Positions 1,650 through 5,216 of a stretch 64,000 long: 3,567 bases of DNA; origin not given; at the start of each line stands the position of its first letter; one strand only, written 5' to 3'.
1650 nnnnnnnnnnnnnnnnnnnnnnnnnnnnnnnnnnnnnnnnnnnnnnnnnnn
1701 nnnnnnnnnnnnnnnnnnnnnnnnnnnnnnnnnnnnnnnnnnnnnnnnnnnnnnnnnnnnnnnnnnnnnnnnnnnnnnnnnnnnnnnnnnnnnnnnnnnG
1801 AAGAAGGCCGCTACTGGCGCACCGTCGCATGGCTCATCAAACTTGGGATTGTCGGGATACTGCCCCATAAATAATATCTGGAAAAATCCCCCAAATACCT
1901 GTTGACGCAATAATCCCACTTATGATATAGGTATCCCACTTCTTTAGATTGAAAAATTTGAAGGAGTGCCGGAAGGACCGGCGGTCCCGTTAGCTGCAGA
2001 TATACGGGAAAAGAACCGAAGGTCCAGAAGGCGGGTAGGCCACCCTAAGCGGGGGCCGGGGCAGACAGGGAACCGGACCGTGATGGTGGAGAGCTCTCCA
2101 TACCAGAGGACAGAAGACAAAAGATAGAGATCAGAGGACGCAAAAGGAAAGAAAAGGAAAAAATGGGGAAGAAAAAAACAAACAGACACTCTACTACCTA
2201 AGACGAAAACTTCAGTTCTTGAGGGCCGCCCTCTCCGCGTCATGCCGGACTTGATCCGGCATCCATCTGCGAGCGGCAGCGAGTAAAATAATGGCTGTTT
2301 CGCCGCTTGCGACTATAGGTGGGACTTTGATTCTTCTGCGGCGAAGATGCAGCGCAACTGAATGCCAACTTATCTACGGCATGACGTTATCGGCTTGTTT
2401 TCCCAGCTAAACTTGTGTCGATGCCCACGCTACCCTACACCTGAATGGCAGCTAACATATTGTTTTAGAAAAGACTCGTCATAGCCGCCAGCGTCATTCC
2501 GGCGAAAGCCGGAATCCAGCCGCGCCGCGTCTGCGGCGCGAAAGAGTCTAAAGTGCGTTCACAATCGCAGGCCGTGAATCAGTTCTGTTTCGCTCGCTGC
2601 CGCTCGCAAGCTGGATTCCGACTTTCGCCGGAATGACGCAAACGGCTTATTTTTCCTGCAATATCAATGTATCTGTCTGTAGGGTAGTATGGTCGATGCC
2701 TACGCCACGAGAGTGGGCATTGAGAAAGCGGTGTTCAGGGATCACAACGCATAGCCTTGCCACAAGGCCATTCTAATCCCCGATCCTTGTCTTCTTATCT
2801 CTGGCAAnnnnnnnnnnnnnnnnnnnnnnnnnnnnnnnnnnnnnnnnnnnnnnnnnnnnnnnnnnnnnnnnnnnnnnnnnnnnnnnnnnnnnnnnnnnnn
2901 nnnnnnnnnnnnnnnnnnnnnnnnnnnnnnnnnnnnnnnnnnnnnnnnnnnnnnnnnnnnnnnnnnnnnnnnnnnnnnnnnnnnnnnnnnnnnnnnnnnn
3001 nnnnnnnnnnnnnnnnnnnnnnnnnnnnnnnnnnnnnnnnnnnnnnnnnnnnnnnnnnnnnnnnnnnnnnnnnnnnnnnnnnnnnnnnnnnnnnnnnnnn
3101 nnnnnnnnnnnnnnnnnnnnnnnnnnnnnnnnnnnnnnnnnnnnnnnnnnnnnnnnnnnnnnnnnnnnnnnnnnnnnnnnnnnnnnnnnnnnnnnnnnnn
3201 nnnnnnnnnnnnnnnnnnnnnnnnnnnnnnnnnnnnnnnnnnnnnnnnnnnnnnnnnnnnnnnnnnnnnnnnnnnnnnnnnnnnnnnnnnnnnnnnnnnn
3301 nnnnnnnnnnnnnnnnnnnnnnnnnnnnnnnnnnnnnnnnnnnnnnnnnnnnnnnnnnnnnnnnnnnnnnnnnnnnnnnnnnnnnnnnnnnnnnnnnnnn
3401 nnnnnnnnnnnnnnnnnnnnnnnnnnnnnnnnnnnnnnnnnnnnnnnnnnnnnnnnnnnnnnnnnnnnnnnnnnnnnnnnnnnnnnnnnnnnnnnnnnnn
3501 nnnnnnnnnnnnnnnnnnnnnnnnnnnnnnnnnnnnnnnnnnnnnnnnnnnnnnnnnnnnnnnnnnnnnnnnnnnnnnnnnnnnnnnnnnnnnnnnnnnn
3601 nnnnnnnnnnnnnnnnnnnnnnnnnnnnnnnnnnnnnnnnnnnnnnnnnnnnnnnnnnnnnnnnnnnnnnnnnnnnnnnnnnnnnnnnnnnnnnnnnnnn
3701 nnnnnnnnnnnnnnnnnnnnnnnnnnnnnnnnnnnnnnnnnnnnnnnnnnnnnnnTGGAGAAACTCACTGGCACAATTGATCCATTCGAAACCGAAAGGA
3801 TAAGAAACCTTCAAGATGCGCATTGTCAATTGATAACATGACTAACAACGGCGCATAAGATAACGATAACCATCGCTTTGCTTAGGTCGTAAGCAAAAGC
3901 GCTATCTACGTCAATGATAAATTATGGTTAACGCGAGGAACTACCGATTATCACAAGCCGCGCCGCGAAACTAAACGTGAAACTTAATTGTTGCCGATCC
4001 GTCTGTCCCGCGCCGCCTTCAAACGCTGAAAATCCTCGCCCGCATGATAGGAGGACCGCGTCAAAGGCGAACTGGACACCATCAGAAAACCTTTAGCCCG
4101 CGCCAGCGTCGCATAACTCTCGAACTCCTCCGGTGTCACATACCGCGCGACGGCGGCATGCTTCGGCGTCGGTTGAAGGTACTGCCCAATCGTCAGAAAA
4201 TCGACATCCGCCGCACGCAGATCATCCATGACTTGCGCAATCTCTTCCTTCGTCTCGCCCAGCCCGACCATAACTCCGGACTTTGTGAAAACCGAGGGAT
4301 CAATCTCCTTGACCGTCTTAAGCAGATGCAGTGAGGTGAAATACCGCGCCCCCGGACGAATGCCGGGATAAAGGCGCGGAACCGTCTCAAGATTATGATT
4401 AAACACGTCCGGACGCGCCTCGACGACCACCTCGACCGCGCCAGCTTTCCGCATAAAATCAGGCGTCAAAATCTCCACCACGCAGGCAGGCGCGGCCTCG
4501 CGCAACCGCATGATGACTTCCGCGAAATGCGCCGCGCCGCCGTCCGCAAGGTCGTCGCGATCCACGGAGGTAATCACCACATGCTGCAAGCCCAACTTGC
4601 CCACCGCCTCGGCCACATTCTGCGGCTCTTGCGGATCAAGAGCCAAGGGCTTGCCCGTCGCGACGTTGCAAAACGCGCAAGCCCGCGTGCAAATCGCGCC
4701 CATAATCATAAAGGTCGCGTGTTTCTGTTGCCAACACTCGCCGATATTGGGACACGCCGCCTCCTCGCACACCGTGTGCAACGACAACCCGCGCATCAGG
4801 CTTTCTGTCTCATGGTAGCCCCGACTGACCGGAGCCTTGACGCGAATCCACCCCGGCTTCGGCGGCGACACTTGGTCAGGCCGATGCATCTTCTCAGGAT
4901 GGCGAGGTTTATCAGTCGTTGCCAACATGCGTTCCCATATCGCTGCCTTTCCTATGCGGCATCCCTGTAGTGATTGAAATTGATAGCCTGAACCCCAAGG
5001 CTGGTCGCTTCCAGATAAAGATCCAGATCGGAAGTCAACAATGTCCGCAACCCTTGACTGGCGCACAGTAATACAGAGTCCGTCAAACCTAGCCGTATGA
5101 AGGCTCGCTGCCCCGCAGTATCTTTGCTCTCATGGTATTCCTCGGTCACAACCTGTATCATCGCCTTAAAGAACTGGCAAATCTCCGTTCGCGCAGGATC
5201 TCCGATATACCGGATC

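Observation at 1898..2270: Paralogous, promoter-driven GGA/purine-rich noncoding locus, copy 1 of 2: candidate Csr/Rsm-type sponge sRNA or a new sRNA family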

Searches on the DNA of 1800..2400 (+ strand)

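Call 6: search_rna_families(source=window, start=1800, end=2400, threshold=evalue, max_evalue=10, show_alignments=3)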
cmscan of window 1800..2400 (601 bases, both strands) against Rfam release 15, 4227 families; matches with E-value up to 10: 3.
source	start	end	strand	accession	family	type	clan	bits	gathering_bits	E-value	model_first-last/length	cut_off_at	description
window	2242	2288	-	RF01665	P13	Gene; sRNA;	-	15.5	70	9.8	1-76/76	no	Pseudomonas sRNA P13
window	2293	2342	+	RF02974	Fibro-purF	Cis-reg;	-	14.2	60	2.2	1-75/75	no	Fibro-purF RNA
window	2022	2045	+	RF02975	DUF3800-XI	Gene; sRNA;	-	12.3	37.8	4.4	1-48/48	no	DUF3800-XI RNA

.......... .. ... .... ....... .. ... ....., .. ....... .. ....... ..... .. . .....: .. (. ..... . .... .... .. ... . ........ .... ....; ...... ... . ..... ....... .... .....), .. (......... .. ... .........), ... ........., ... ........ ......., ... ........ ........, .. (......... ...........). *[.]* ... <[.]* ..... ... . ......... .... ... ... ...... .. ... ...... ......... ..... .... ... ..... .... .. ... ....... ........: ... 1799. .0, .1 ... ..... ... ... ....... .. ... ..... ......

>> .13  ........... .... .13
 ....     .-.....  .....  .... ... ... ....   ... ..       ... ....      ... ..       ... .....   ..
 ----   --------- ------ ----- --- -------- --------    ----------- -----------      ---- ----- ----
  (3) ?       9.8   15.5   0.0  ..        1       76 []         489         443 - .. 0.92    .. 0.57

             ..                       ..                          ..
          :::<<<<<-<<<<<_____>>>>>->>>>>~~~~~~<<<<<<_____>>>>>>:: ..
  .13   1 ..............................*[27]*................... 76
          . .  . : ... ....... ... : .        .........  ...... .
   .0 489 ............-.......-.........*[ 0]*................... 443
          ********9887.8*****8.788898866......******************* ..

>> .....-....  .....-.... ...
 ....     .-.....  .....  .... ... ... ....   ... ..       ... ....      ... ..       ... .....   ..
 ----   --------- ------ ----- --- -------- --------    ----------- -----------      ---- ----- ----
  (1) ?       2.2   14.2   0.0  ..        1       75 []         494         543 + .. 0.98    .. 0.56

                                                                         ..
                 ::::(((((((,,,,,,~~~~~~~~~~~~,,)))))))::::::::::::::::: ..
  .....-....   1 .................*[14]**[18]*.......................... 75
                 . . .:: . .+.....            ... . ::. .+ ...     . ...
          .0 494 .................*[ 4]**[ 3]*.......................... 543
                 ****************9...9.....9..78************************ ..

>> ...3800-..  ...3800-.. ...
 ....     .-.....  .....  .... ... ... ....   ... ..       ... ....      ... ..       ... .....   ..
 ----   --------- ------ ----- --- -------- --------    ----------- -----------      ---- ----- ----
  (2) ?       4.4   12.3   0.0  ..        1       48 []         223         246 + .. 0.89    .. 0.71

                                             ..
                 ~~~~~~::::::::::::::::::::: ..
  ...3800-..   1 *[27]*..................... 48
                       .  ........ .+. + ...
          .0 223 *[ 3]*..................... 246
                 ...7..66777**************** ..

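Call 70: build_rna_model(alignment_id=A6, structure=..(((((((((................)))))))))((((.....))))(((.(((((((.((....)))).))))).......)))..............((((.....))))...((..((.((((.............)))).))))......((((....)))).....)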
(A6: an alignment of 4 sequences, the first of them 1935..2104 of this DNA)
Model R1 built from alignment A6 (4 sequences, 173 columns); structure: as given.
model positions 169; base pairs 41; branch points 5; effective number of sequences 1.38; information 0.59 bits per position. Calibrated on 0.2 Mb of random sequence (short: E-values are rough).
structure used (alignment columns):
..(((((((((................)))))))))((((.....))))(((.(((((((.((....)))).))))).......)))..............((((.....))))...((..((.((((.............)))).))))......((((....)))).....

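Call 71: search_with_rna_model(model_id=R1, sources=[window, L004, L005, L006, L007, L011, L014, L015, L016, L017, L018, L019, L020, L021], max_evalue=10)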
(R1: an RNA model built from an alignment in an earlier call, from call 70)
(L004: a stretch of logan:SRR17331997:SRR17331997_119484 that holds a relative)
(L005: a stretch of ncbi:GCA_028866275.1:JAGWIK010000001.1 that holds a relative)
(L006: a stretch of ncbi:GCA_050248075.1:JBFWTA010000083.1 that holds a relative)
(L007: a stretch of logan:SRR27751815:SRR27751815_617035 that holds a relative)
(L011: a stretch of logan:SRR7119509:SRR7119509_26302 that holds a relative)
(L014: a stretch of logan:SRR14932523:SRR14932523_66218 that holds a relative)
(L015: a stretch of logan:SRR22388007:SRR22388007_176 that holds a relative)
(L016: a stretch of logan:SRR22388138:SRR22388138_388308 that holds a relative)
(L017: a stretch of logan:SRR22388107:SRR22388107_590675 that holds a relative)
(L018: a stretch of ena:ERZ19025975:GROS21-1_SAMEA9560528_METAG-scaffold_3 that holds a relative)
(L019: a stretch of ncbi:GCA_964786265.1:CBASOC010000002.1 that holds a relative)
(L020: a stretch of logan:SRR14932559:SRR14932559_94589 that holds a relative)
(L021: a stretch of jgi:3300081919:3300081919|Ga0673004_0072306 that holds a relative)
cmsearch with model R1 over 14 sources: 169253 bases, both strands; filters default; matches with E-value up to 10: 5.
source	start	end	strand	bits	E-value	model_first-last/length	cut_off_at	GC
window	62346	62516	+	185.2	2.7e-48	1-169/169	no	0.6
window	1935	2104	+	182.4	1.6e-47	1-169/169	no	0.58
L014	9963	10063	+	103.5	3.2e-26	1-107/169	3'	0.63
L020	12614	12714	+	103.5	3.2e-26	1-107/169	3'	0.63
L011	4299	4352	+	43.8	4.3e-10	1-60/169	3'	0.61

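Call 80: search_with_rna_model(model_id=R1, sources=[L022, L023, L024, L025, L026, L027, L028, L029, L030, L031, L032, L033, L034, L035, L036, L037, L038, L039, L040, L041, L042, L043, L044, L045, L046, L047, L048, L049, L050, L051, L052, L053], max_evalue=1)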
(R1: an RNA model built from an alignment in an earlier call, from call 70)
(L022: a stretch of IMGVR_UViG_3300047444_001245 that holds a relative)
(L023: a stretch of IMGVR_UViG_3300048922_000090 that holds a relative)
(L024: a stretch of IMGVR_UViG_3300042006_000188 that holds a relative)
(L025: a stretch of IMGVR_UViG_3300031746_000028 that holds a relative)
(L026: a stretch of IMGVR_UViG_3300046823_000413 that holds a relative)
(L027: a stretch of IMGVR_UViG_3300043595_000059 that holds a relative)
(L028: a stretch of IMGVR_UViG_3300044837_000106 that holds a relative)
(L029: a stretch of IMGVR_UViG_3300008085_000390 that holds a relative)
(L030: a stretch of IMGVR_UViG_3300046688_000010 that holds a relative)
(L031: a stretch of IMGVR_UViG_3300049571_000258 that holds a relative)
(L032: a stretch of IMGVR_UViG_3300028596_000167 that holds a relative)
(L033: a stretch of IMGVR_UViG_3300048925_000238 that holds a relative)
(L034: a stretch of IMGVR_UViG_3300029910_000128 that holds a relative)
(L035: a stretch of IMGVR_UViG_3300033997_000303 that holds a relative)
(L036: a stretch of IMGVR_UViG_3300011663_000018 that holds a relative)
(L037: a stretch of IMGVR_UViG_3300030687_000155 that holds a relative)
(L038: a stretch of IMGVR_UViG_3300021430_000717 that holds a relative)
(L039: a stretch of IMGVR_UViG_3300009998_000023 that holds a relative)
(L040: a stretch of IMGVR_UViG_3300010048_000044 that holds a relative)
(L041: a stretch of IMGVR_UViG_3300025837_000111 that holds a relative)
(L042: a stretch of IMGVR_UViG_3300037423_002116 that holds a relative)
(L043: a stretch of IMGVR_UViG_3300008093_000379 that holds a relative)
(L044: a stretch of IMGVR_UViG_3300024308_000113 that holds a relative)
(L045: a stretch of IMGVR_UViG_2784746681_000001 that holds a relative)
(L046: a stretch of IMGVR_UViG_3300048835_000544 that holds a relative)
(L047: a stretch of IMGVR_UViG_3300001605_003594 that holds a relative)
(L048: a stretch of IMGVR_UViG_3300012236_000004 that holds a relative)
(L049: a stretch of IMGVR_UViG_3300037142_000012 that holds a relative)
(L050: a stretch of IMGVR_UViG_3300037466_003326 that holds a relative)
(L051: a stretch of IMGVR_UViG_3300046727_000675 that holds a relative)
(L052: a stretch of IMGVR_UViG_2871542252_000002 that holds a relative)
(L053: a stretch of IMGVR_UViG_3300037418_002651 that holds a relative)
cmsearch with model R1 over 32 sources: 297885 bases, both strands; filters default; matches with E-value up to 1: 1.
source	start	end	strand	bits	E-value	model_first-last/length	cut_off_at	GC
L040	463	549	-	10.5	0.76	1-169/169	no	0.64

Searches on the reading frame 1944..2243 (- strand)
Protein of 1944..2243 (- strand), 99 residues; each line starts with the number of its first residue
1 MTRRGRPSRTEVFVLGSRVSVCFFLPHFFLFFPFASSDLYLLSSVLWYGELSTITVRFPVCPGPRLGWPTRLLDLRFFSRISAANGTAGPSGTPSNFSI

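Call 29: find_homologous_proteins(query=A2, max_evalue=10)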
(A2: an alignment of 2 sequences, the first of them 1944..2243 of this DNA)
Query A2 (2 sequences): 224 candidates shared short words with the query, none scored E <= 10.

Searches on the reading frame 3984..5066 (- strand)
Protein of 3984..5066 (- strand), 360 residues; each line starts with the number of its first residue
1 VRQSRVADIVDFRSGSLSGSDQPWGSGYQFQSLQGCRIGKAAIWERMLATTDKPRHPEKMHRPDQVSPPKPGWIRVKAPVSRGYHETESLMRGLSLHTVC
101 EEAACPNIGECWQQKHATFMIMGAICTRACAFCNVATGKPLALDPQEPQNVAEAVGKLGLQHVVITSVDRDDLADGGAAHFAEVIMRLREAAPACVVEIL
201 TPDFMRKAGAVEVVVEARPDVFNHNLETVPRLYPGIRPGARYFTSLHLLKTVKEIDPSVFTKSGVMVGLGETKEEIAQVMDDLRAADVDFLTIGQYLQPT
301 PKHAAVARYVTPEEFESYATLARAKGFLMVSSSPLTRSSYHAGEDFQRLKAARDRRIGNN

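Call 34: search_protein_families(library=pfam, proteins=[window:3984-5066:-], max_evalue=0.001)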
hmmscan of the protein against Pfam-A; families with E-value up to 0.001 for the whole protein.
window:3984-5066:- (360 aa): 2 families
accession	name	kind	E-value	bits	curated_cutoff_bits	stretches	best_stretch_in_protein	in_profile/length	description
PF04055.27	Radical_SAM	-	9.8e-19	68.6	29.5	1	120-283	1-166/166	Radical SAM superfamily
PF16881.10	LIAS_N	-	6.9e-08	33.3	27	1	58-105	49-96/96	N-terminal domain of lipoyl synthase of Radical_SAM family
